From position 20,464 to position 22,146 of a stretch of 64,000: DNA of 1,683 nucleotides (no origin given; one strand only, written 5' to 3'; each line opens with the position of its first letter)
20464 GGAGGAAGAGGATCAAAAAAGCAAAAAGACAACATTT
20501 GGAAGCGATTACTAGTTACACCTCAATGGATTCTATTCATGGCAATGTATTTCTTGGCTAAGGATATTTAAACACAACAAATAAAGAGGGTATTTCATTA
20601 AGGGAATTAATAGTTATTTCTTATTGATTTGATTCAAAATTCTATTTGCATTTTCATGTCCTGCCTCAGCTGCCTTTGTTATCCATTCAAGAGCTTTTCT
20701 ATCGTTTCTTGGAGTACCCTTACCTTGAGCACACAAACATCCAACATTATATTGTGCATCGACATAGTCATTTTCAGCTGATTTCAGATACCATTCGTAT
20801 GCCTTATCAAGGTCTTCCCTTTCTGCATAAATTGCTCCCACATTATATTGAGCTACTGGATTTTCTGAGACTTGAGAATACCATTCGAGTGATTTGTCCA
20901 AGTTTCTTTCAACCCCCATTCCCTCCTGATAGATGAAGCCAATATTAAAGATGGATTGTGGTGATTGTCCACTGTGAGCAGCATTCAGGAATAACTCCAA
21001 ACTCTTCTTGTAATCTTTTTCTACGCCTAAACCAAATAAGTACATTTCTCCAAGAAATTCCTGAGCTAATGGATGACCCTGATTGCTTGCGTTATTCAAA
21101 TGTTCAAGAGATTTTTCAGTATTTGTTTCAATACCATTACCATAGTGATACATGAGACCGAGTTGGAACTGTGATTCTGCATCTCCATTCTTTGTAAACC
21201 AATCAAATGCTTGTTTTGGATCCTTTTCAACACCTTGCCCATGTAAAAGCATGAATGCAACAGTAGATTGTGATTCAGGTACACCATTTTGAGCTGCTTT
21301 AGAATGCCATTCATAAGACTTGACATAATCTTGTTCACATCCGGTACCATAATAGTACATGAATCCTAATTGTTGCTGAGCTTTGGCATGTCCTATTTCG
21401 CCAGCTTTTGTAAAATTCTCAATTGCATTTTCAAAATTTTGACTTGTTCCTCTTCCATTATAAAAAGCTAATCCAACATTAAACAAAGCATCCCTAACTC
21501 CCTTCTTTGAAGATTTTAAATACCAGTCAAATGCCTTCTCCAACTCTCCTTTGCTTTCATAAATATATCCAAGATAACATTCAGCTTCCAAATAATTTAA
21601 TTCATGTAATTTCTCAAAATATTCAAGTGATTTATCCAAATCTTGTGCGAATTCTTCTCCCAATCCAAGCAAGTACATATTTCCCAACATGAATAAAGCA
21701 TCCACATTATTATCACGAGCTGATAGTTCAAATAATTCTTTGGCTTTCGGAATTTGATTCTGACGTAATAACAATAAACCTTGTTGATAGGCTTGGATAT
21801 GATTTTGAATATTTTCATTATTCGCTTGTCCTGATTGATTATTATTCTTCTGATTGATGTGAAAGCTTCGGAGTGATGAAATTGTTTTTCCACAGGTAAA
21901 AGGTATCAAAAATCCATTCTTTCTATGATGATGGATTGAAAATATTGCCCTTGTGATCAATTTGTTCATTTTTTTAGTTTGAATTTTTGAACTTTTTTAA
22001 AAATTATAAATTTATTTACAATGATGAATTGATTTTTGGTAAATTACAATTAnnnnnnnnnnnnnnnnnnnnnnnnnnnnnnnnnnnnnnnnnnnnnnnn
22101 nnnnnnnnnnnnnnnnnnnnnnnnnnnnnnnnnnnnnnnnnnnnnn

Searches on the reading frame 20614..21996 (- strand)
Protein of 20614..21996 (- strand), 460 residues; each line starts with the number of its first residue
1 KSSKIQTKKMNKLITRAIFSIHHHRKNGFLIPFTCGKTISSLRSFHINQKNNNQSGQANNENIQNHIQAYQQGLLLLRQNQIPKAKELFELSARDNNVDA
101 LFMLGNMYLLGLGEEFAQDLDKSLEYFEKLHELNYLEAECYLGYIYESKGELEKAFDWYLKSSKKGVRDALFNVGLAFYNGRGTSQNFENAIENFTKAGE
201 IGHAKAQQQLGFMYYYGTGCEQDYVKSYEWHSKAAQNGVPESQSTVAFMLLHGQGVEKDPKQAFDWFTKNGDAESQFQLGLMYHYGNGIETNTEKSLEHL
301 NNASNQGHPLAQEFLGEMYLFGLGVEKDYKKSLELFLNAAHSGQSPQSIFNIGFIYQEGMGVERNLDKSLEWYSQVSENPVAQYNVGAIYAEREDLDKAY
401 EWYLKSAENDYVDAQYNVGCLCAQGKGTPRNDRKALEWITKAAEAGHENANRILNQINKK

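Call 37: search_protein_families(library=pfam, proteins=[window:20614-21996:-], max_evalue=0.01)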
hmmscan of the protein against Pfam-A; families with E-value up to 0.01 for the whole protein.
window:20614-21996:- (460 aa): 12 families
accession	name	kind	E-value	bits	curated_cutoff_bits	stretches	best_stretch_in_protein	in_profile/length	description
PF08238.18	Sel1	-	5.6e-72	236.1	30.7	9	413-447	2-36/36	Sel1 repeat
PF13432.12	TPR_16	-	1.3e-08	35.5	32.7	0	70-127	1-54/65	Tetratricopeptide repeat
PF00515.34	TPR_1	-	1.4e-08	34.6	27.8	0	381-407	2-28/34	Tetratricopeptide repeat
PF23310.1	TPR_27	-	2.5e-08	34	27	1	269-340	24-92/110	Plant tetratrico peptide repeats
PF13424.12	TPR_12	-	3.4e-05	24.4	30.1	0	119-162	25-71/77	Tetratricopeptide repeat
PF07719.23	TPR_2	-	3.4e-05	24.1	27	0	382-408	3-29/34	Tetratricopeptide repeat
PF13174.12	TPR_6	-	5.2e-05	24.1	26.3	0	99-131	1-27/33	Tetratricopeptide repeat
PF13431.12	TPR_17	-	7.9e-05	23.1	24.4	0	95-109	10-24/34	Tetratricopeptide repeat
PF20308.4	TPR-S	-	0.00026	22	27.6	0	390-411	69-90/102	Tetratricopeptide Repeats-Sensor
PF13181.12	TPR_8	-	0.0048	17.4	25.7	0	142-162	7-27/34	Tetratricopeptide repeat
PF18021.7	Agglutinin_C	-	0.0051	17.7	26.8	0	379-408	49-80/93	Agglutinin C-terminal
PF13428.12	TPR_14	-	0.0081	17.2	23.5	0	108-145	5-42/44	Tetratricopeptide repeat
